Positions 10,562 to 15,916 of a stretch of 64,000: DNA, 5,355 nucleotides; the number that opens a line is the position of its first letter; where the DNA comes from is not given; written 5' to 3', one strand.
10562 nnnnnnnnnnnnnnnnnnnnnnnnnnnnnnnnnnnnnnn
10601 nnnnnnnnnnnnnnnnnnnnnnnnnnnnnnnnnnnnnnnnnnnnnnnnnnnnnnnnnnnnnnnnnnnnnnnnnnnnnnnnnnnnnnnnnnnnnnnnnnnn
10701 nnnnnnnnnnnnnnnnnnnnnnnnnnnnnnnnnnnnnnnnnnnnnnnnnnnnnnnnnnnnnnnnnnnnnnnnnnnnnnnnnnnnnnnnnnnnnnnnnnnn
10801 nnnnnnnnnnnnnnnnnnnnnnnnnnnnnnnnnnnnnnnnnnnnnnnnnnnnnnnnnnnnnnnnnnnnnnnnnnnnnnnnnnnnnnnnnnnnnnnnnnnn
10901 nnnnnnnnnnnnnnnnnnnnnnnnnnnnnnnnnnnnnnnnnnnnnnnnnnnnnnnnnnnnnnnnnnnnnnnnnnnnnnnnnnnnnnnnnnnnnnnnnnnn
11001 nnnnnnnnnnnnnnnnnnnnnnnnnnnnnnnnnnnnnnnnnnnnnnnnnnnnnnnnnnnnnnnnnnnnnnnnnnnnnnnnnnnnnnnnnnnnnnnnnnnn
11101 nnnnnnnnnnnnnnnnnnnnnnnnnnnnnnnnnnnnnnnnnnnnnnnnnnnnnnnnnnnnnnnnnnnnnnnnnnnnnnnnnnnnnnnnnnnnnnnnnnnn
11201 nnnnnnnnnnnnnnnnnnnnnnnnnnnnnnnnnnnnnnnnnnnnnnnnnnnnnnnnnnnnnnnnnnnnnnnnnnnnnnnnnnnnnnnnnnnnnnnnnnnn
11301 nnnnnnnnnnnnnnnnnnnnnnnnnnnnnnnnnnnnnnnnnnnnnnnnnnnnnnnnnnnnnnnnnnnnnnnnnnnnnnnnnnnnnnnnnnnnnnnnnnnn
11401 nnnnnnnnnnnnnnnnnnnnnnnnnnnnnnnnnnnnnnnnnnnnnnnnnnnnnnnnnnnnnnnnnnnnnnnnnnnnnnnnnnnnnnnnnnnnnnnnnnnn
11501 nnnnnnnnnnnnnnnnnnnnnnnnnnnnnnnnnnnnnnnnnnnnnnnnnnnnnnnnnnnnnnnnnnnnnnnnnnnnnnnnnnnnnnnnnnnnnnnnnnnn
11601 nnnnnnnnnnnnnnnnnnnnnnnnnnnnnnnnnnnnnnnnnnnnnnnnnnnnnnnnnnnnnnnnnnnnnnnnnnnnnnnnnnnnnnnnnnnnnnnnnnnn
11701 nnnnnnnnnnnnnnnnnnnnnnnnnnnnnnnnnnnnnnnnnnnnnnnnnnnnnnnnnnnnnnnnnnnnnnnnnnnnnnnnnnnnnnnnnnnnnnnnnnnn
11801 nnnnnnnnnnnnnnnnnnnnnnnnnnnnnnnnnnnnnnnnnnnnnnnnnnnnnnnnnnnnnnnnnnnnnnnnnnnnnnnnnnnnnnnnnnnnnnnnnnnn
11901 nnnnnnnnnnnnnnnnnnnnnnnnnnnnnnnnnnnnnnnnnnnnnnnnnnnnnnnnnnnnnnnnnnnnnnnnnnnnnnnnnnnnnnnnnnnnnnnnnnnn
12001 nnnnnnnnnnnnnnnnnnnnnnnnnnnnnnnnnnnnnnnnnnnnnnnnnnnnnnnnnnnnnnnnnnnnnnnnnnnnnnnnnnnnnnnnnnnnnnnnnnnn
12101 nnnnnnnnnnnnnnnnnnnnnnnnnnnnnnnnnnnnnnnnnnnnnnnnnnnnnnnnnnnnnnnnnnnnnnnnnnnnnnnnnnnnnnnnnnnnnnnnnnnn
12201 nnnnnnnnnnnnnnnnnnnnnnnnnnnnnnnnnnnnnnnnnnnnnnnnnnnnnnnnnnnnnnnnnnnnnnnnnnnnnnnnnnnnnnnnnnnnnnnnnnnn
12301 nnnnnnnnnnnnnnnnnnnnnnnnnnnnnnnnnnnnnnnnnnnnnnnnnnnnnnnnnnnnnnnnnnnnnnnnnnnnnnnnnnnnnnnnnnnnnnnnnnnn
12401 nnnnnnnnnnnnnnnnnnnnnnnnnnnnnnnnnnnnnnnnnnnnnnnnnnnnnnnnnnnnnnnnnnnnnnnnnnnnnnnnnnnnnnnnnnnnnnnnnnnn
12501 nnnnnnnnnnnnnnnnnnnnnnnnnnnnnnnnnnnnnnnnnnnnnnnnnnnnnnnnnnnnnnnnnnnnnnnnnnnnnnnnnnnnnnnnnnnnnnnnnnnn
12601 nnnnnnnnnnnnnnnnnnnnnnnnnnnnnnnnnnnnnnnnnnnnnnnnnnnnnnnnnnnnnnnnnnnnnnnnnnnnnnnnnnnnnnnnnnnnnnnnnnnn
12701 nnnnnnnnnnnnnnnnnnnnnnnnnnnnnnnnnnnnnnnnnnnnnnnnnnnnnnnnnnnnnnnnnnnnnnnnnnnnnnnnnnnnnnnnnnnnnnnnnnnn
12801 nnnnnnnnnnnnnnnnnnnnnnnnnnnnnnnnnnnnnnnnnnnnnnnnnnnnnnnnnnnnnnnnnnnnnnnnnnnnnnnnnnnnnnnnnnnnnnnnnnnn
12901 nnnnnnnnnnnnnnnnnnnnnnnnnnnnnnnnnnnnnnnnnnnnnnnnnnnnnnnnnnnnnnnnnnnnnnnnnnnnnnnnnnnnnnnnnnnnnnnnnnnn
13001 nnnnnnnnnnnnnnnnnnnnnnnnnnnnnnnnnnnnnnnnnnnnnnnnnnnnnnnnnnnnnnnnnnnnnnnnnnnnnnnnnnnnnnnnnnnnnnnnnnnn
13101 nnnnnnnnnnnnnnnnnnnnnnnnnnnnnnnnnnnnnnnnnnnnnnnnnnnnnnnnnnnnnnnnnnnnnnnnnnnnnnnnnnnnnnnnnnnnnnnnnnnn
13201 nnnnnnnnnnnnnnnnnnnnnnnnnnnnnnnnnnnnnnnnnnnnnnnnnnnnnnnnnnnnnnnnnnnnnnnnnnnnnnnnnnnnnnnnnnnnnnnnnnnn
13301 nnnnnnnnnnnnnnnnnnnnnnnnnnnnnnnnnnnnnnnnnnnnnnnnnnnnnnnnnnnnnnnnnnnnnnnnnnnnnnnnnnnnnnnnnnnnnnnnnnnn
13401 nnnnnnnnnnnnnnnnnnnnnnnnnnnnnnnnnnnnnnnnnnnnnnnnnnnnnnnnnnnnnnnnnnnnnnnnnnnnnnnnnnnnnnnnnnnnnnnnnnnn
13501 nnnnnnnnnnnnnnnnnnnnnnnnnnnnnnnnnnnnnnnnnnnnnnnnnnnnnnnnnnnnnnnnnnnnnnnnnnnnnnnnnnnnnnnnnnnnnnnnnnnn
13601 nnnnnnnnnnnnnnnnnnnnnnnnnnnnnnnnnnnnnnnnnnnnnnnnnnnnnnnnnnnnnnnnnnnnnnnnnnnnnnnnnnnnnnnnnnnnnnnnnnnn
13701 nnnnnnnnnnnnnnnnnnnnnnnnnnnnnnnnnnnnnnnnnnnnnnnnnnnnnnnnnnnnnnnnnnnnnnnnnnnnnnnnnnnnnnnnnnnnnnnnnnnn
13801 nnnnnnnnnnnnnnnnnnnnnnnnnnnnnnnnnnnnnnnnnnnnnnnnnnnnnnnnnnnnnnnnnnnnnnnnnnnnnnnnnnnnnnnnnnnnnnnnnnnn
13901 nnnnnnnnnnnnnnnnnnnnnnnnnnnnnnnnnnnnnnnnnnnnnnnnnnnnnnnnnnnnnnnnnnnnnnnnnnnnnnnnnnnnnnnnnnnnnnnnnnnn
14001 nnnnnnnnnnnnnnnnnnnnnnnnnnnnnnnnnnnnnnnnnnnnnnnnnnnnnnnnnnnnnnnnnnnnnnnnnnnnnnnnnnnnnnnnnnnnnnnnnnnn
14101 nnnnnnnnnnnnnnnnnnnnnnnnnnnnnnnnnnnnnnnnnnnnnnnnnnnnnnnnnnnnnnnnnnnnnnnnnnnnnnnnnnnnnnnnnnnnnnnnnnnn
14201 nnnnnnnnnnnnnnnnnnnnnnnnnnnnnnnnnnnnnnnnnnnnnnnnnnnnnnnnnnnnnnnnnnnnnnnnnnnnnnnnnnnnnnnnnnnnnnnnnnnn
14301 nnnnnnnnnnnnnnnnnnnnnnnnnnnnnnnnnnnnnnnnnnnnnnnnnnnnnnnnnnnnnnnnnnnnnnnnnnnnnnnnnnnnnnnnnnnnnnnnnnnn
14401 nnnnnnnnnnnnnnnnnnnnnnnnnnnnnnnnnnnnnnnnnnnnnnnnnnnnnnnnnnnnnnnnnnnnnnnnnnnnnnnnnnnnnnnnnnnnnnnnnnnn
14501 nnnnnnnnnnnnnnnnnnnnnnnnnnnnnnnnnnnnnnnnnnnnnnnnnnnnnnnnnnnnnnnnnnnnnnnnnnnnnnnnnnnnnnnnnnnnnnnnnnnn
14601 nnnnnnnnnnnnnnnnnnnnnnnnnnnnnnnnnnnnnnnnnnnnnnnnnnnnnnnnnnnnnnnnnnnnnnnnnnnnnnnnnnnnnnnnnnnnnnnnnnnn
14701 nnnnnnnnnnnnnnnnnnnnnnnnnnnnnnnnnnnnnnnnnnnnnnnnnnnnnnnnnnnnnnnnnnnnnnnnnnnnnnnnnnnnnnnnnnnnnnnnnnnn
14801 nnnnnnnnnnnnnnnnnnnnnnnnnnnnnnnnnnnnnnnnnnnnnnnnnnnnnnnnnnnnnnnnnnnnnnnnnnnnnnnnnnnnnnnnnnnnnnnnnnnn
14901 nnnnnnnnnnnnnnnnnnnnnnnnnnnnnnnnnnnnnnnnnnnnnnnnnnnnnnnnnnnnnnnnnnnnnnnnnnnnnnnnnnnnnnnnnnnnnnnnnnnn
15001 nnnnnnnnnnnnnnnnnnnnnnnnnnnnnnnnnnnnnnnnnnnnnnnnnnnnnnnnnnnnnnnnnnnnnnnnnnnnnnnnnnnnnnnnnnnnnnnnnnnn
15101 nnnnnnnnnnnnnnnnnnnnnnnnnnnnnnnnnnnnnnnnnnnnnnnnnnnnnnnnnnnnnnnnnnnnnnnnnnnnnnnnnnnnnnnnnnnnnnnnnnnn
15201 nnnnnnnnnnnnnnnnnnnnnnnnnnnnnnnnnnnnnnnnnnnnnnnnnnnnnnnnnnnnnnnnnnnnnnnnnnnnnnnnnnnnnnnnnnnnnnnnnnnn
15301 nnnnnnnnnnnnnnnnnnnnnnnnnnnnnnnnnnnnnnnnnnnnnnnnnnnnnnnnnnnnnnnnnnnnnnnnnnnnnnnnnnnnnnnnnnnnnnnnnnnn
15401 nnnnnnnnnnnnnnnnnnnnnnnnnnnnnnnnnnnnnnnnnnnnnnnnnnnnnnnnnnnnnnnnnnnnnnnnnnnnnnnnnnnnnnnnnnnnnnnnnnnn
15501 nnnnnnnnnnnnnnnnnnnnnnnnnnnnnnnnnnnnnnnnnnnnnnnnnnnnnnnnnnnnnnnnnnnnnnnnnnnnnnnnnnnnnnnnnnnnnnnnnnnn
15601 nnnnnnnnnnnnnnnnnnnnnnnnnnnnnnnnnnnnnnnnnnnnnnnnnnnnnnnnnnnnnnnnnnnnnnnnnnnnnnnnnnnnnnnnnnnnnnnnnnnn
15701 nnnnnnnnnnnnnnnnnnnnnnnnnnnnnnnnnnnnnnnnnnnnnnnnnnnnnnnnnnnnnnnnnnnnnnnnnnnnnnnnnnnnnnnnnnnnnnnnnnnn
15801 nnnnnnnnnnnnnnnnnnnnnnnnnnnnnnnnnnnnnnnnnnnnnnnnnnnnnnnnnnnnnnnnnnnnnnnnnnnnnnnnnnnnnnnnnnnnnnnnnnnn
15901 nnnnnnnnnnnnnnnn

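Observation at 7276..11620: Tightly coupled three-gene unit: degenerate CpaF-like P-loop ATPase, VOC protein, adenylate-cyclase/NB-ARC/TPR protein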

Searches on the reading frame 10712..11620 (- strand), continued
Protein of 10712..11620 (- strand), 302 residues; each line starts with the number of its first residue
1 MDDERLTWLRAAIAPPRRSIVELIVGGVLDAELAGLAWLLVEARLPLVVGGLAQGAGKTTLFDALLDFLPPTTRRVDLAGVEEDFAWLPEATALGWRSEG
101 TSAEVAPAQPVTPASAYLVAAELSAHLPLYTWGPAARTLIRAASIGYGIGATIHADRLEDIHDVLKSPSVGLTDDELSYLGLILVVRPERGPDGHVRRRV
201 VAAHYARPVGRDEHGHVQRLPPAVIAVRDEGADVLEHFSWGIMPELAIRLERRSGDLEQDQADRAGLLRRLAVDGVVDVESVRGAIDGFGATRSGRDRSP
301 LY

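Call 72: list_cluster_members(proteins=[P0122, P0123, P0124, P0131, P0134, P0143, P0175, P0178, P0230, P0241])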
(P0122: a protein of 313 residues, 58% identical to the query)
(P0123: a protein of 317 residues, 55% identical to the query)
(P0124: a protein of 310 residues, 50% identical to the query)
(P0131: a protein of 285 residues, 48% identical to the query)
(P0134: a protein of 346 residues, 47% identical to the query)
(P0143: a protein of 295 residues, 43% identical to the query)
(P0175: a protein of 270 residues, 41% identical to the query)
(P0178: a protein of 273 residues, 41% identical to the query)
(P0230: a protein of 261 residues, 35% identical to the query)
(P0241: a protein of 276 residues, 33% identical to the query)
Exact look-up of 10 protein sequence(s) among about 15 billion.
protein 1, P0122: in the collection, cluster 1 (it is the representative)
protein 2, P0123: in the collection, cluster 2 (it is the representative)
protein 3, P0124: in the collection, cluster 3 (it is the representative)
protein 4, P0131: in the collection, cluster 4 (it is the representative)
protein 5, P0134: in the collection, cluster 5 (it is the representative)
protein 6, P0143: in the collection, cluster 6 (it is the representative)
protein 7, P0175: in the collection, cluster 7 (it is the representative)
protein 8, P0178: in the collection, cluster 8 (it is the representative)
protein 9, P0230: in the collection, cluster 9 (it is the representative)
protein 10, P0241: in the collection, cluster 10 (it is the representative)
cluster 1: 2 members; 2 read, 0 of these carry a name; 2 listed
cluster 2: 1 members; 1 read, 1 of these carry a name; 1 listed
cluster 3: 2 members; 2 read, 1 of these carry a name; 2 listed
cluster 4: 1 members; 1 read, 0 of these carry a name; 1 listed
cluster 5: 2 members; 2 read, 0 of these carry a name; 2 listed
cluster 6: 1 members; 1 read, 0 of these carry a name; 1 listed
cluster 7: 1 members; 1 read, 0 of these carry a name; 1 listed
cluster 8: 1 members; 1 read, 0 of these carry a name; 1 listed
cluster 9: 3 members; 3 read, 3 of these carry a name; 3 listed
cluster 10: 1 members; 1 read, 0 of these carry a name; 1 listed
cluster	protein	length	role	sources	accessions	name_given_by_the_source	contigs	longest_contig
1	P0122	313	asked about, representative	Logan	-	-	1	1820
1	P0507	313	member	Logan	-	-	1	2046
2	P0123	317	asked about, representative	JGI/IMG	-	energy-coupling factor transporter ATP-binding protein EcfA2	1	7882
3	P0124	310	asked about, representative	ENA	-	-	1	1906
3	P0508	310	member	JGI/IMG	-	hypothetical protein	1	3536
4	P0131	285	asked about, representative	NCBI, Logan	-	-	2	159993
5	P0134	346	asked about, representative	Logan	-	-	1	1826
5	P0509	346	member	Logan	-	-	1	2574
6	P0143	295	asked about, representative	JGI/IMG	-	-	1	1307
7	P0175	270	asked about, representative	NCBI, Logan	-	-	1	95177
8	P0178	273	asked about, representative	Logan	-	-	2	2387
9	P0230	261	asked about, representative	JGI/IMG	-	hypothetical protein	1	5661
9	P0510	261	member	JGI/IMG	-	hypothetical protein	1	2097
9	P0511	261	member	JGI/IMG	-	hypothetical protein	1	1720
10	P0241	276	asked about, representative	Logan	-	-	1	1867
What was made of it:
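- Tried and rejected: The cluster-member look-up of ten distant P-loop representatives gave no organism names (call 72).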

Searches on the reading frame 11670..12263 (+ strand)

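Call 8: search_protein_families(library=pfam, proteins=[window:11670-12263:+], max_evalue=0.001)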
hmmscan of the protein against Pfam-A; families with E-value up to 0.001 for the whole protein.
window:11670-12263:+ (197 aa): 1 family
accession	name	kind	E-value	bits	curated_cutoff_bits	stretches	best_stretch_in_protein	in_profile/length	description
PF00583.31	Acetyltransf_1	-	9.3e-08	32.8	20.7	1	58-145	27-98/116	Acetyltransferase (GNAT) family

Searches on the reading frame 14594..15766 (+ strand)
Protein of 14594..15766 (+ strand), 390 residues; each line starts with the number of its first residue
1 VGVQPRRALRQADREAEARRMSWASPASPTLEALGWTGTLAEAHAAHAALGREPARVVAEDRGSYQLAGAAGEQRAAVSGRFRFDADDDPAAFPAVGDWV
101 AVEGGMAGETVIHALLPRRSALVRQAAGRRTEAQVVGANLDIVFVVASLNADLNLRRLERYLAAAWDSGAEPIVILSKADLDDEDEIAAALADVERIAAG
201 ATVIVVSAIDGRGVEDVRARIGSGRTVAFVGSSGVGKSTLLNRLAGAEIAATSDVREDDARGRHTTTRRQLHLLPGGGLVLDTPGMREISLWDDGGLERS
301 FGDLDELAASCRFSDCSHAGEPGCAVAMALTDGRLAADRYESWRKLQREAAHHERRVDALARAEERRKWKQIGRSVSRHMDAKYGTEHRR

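Call 8: search_protein_families(library=pfam, proteins=[window:14594-15766:+], max_evalue=0.001)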
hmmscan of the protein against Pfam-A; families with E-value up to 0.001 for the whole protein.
window:14594-15766:+ (390 aa): 6 families
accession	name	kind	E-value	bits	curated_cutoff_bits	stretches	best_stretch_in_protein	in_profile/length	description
PF03193.22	RsgA_GTPase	-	9.2e-50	169.3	30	1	116-292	2-174/174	RsgA GTPase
PF01926.29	MMR_HSR1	-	6.8e-08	33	21.9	1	226-306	1-75/113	50S ribosome-binding GTPase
PF00005.33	ABC_tran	-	1e-06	29.8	25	1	215-260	2-47/137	ABC transporter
PF02421.24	FeoB_N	-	0.00018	21.5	27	0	226-265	2-43/156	Ferrous iron transport protein B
PF00009.33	GTP_EFTU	-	0.00055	20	26.5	0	137-217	90-178/188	Elongation factor Tu GTP binding domain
PF00350.29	Dynamin_N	-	0.00088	19.8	27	0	227-253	1-27/168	Dynamin family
